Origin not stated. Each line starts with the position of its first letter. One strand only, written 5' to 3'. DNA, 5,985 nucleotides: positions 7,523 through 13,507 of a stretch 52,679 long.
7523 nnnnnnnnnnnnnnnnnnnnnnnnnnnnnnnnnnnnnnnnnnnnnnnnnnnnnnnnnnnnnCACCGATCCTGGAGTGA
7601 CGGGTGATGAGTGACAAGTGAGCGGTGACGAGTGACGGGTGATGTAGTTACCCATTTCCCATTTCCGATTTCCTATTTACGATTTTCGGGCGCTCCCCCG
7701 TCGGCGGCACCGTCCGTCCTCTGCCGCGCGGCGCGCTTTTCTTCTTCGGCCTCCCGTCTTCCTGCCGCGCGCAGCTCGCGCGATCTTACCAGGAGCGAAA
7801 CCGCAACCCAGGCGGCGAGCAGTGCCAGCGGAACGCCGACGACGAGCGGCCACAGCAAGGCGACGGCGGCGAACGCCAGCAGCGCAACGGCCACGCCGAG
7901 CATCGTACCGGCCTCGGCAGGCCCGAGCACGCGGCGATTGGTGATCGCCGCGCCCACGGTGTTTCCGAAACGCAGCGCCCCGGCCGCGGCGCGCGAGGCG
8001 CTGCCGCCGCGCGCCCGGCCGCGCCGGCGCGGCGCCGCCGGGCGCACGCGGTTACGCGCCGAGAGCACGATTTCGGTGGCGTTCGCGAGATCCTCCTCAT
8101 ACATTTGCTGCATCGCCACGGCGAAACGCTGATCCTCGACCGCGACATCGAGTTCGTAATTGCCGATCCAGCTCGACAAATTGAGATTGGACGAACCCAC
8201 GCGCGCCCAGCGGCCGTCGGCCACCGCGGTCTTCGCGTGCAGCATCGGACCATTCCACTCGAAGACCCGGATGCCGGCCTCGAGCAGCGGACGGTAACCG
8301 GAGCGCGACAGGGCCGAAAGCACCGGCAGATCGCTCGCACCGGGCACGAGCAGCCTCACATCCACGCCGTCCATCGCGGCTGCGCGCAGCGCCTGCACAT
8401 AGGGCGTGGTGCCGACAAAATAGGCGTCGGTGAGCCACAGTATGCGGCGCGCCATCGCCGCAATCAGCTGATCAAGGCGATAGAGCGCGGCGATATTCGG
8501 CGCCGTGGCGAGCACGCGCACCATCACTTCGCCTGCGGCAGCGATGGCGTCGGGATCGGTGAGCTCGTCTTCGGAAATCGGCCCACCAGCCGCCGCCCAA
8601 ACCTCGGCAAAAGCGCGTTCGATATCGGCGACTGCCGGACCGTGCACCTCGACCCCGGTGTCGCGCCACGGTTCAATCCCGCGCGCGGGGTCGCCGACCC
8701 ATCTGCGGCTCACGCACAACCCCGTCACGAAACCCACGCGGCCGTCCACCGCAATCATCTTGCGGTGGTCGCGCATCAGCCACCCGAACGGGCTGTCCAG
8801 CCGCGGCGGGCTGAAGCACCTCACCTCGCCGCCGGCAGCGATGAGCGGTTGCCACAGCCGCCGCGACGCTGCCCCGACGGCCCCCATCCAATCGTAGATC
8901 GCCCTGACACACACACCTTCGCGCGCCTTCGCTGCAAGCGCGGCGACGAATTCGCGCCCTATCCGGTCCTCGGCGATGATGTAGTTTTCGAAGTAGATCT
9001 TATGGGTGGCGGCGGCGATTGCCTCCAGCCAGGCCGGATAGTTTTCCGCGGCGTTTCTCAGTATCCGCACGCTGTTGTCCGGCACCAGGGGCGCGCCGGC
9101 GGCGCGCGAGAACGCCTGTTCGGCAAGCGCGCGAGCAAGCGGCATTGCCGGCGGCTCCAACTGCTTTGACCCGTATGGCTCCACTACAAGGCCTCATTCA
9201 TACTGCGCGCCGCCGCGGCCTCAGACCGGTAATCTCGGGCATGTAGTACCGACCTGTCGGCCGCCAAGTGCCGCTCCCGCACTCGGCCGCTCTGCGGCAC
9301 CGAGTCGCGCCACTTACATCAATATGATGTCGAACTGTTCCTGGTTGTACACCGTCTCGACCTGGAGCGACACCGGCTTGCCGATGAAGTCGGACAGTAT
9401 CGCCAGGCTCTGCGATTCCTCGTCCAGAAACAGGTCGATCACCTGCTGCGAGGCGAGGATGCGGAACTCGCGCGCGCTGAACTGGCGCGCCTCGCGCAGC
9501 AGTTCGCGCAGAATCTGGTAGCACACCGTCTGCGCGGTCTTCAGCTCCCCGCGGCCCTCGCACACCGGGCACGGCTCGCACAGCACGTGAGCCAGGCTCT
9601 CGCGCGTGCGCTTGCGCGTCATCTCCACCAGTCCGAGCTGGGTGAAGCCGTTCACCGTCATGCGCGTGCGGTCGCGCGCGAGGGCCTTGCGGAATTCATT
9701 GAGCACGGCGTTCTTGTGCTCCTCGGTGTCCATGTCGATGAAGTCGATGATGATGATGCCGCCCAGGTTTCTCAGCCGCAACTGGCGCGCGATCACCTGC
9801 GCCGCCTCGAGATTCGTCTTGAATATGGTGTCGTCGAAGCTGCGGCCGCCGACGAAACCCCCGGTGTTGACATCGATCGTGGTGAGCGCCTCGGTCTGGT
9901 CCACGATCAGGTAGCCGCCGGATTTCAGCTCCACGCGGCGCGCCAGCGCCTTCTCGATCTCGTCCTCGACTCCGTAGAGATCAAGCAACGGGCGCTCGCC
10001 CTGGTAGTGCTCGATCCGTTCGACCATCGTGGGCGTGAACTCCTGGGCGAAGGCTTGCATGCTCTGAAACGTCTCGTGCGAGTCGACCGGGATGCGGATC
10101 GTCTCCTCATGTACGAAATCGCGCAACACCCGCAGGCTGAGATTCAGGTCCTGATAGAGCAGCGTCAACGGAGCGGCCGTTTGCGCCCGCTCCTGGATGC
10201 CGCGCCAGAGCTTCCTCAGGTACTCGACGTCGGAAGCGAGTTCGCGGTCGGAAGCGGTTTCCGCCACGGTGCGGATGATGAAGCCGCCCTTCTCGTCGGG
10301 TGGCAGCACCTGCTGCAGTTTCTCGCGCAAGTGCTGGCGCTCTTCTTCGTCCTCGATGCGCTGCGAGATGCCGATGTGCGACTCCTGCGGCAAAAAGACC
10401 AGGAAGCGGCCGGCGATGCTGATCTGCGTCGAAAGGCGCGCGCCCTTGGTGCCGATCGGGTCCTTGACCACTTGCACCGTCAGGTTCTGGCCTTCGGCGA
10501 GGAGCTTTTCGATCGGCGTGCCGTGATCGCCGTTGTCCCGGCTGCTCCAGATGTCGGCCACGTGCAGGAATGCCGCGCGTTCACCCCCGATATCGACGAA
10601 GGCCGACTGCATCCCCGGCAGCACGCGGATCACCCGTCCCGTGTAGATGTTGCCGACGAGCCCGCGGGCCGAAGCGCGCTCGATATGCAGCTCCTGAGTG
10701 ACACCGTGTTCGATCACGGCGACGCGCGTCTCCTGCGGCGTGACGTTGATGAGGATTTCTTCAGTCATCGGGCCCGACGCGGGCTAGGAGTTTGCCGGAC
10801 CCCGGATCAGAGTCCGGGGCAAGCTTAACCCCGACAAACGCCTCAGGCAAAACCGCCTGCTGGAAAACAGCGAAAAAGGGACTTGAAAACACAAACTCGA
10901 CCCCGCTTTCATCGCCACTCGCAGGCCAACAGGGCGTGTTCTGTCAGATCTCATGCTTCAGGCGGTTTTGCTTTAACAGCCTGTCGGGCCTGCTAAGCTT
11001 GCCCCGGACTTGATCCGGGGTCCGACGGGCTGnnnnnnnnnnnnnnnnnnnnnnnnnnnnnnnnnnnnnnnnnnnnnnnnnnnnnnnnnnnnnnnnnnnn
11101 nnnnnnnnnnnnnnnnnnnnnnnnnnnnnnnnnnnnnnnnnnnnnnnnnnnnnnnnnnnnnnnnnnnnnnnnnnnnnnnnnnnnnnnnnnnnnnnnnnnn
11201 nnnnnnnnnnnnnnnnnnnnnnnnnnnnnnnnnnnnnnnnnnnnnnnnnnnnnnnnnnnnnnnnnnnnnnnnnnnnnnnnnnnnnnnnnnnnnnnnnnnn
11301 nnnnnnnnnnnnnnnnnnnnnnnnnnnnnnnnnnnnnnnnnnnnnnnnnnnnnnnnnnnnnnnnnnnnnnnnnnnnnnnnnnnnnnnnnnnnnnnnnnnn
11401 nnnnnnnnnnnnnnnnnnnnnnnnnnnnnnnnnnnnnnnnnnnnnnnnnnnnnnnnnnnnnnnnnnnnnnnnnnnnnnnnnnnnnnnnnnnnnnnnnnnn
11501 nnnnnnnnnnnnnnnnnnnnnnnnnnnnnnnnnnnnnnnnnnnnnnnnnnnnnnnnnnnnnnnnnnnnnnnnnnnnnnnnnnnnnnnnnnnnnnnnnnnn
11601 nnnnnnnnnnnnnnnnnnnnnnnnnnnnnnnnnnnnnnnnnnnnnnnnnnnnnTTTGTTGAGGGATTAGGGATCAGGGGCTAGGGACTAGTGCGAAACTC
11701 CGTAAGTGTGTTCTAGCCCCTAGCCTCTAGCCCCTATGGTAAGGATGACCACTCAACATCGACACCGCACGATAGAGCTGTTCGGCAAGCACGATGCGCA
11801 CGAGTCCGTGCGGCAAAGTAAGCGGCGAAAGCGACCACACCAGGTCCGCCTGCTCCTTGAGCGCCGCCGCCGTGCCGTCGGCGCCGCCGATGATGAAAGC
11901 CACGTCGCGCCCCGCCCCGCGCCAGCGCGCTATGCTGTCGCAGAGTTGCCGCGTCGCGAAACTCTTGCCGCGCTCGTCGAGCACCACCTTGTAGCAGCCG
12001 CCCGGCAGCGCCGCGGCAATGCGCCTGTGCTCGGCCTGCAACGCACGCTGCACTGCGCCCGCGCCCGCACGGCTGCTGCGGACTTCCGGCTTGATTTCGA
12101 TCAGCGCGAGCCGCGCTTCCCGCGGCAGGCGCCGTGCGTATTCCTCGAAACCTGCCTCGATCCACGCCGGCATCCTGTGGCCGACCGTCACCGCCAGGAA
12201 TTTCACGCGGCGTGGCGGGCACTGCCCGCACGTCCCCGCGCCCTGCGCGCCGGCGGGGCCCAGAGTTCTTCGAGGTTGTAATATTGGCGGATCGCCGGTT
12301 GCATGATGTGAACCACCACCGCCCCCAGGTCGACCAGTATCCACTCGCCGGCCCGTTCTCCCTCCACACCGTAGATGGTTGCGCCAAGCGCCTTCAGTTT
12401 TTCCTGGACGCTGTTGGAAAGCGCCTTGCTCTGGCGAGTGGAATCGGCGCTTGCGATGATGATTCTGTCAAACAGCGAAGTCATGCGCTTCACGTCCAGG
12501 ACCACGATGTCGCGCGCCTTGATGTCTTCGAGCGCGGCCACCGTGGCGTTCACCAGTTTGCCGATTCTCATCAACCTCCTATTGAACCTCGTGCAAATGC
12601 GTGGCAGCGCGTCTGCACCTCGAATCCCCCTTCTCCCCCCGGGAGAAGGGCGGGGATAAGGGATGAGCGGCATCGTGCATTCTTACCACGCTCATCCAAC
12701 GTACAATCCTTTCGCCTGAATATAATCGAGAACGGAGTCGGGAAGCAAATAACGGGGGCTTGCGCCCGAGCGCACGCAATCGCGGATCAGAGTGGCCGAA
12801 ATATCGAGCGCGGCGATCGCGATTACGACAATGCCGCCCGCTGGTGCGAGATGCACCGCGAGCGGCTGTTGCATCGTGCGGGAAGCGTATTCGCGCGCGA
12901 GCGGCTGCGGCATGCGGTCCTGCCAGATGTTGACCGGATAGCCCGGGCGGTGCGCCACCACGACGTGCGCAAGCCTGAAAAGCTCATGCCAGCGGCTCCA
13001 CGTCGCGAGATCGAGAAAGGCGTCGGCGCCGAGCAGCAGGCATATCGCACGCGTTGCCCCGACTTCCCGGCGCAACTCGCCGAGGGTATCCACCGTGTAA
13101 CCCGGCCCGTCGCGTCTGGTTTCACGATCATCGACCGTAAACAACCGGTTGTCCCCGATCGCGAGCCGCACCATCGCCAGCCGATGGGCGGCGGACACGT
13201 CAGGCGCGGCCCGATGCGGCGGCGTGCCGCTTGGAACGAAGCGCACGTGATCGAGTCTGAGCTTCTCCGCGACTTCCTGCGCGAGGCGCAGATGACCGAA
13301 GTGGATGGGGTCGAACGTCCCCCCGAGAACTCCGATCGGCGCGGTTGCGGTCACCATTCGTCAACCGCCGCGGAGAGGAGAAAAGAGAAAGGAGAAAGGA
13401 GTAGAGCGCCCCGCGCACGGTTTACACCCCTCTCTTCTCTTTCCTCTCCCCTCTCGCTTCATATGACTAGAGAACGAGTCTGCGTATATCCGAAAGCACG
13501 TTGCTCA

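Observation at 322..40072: Locus-specific tandem heptad/octad arrays arranged as complementary arms fill at least ten intergenic gaps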

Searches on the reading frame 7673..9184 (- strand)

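Call 9: search_protein_families(library=pfam, proteins=[window:7673-9184:-])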
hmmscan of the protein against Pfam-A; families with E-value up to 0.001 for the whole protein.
window:7673-9184:- (503 aa): 2 families
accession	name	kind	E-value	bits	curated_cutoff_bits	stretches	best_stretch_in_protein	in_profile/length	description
PF13091.12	PLDc_2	-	3.8e-31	108.1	27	2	244-365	7-131/132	PLD-like domain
PF00614.28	PLDc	-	1.6e-06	28.3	21.9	0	315-335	5-25/28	Phospholipase D Active site motif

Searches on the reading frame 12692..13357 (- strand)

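Call 9: search_protein_families(library=pfam, proteins=[window:12692-13357:-])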
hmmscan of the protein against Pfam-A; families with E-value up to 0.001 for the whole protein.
window:12692-13357:- (221 aa): 1 family
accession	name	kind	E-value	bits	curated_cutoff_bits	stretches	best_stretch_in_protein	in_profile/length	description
PF01467.32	CTP_transf_like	-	2.3e-26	93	21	1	10-192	1-131/133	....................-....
